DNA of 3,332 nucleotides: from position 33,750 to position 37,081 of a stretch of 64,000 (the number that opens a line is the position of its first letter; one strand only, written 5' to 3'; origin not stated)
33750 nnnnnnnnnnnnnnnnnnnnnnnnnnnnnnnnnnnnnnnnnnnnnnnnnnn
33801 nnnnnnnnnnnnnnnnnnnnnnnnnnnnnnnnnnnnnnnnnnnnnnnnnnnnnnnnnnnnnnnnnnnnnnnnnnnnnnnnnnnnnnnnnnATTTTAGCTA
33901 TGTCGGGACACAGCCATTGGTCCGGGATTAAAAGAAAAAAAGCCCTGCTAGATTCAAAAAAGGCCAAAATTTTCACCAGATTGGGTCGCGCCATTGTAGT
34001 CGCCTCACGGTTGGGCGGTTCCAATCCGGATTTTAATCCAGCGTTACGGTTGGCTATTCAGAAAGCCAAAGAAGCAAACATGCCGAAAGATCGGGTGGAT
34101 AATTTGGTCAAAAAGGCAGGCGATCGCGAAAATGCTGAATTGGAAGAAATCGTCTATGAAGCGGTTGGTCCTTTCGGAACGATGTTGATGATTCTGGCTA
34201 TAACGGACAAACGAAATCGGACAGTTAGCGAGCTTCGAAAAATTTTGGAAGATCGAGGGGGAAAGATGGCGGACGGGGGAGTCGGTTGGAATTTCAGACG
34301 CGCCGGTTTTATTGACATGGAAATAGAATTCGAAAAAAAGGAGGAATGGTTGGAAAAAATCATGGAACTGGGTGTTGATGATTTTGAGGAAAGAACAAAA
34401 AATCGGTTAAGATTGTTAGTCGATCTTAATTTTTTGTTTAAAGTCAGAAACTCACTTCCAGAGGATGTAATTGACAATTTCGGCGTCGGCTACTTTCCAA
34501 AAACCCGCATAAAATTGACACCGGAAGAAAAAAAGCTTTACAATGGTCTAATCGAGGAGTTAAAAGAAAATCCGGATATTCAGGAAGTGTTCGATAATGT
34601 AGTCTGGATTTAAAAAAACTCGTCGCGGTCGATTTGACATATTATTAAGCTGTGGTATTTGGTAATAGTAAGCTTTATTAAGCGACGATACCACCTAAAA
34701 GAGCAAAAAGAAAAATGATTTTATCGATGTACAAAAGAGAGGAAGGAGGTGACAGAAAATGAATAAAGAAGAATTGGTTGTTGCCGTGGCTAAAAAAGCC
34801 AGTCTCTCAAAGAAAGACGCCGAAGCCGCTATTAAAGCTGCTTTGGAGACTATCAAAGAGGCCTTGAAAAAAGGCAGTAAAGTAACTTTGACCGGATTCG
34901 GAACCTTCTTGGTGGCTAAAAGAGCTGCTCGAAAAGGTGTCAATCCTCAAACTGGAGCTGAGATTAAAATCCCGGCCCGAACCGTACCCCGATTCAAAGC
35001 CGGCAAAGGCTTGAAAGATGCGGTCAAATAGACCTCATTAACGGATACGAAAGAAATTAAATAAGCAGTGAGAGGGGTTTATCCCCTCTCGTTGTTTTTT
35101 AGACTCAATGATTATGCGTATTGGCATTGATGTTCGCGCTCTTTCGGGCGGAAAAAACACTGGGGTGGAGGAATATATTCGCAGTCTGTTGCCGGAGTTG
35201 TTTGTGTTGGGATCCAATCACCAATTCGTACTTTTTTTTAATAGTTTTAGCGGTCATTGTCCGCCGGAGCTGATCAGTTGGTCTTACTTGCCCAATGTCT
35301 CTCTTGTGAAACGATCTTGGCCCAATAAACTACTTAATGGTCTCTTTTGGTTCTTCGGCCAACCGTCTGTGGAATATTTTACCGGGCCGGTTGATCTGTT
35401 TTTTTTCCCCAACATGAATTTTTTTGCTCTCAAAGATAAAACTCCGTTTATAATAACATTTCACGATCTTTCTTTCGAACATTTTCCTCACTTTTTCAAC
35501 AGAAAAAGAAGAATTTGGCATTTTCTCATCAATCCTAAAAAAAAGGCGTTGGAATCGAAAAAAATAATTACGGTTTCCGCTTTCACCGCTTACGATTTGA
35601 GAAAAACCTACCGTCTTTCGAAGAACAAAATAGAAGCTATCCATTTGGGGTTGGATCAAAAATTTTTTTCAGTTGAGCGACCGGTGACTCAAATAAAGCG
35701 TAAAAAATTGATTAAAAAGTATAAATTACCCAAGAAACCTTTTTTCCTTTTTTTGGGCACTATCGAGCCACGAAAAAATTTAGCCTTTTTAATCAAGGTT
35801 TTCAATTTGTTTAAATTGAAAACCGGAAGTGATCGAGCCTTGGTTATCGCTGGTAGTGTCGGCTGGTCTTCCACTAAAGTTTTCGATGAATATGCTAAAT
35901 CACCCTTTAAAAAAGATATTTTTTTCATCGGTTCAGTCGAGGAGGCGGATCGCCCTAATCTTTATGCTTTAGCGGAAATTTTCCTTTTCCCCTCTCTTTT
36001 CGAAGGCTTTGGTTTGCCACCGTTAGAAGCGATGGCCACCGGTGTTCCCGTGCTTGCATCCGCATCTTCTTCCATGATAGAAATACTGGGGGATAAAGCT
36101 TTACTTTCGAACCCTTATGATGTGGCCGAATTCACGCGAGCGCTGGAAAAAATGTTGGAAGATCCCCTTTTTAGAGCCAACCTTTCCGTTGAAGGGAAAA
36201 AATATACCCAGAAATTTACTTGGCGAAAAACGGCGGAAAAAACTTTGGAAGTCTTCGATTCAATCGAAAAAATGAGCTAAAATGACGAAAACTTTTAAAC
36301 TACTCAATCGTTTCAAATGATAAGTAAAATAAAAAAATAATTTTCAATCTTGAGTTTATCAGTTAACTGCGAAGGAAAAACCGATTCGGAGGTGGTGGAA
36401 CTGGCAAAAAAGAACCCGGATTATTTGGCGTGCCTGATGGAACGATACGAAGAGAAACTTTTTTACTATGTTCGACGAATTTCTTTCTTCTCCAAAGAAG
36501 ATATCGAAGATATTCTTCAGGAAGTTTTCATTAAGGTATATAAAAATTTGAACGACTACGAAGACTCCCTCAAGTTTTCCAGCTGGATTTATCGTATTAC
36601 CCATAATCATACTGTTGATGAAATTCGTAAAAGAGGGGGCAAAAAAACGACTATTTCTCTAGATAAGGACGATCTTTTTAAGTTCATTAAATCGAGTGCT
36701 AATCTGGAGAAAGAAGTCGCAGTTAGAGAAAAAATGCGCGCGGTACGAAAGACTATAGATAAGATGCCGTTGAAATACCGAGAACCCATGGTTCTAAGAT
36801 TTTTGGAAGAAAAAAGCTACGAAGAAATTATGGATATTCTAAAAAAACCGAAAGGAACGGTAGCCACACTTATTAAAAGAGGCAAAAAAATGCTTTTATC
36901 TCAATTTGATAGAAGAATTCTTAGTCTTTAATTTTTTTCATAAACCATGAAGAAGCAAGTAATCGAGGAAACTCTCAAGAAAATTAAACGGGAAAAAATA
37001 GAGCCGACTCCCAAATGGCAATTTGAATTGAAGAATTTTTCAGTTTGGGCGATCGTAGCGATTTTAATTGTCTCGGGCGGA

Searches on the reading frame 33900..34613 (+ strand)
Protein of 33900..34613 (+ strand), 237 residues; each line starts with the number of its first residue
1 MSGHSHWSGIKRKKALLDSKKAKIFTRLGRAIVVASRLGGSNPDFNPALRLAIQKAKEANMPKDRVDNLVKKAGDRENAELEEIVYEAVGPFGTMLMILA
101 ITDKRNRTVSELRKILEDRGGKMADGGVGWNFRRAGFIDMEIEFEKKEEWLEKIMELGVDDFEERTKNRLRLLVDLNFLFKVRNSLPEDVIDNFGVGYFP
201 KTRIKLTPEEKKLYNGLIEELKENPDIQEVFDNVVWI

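Call 5: search_protein_families(library=pfam, proteins=[window:33900-34613:+], max_evalue=0.01)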
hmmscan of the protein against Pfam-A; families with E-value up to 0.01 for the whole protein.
window:33900-34613:+ (237 aa): 2 families
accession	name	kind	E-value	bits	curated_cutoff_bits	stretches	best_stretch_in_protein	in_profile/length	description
PF01709.26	Transcrip_reg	-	1.4e-34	119.5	27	1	81-234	1-160/160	TACO1/YebC second and third domain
PF20772.2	TACO1_YebC_N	-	3.3e-26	92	36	1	5-73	1-70/73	TACO1/YebC protein N-terminal domain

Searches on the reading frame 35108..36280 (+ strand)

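Call 5: search_protein_families(library=pfam, proteins=[window:35108-36280:+], max_evalue=0.01)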
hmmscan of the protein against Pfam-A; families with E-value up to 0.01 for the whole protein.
window:35108-36280:+ (390 aa): 6 families
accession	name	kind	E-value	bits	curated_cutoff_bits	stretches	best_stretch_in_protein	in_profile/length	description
PF00534.26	Glycos_transf_1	-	1.6e-32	112.8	26.4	1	198-365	2-171/172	Glycosyl transferases group 1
PF13692.12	Glyco_trans_1_4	-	4.7e-24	85.7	27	1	211-352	2-142/142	Glycosyl transferases group 1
PF13439.12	Glyco_transf_4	-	1.7e-10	41.6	28.5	1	19-183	3-167/170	Glycosyltransferase Family 4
PF20706.3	GT4-conflict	-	2.6e-09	37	26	1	280-333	273-324/385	Family 4 Glycosyltransferase in conflict systems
PF13524.12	Glyco_trans_1_2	-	7.7e-06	26.3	25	1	241-380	13-143/144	Glycosyl transferase-like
PF00982.27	Glyco_transf_20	-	0.00052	19.3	32.5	1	257-353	340-440/473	Glycosyltransferase family 20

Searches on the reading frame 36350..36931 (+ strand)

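Call 51: search_protein_families(library=pfam, proteins=[window:36350-36931:+], max_evalue=0.001)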
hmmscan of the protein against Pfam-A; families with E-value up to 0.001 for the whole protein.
window:36350-36931:+ (193 aa): 3 families
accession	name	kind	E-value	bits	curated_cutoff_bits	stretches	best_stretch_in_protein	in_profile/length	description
PF04542.20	Sigma70_r2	-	4e-15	55.8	24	1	29-96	1-69/71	Sigma-70 region 2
PF08281.18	Sigma70_r4_2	-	2.1e-11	43.7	25.7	1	130-182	2-54/54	Sigma-70, region 4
PF04545.22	Sigma70_r4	-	3.7e-05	23.6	24.1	1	137-178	3-44/50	Sigma-70, region 4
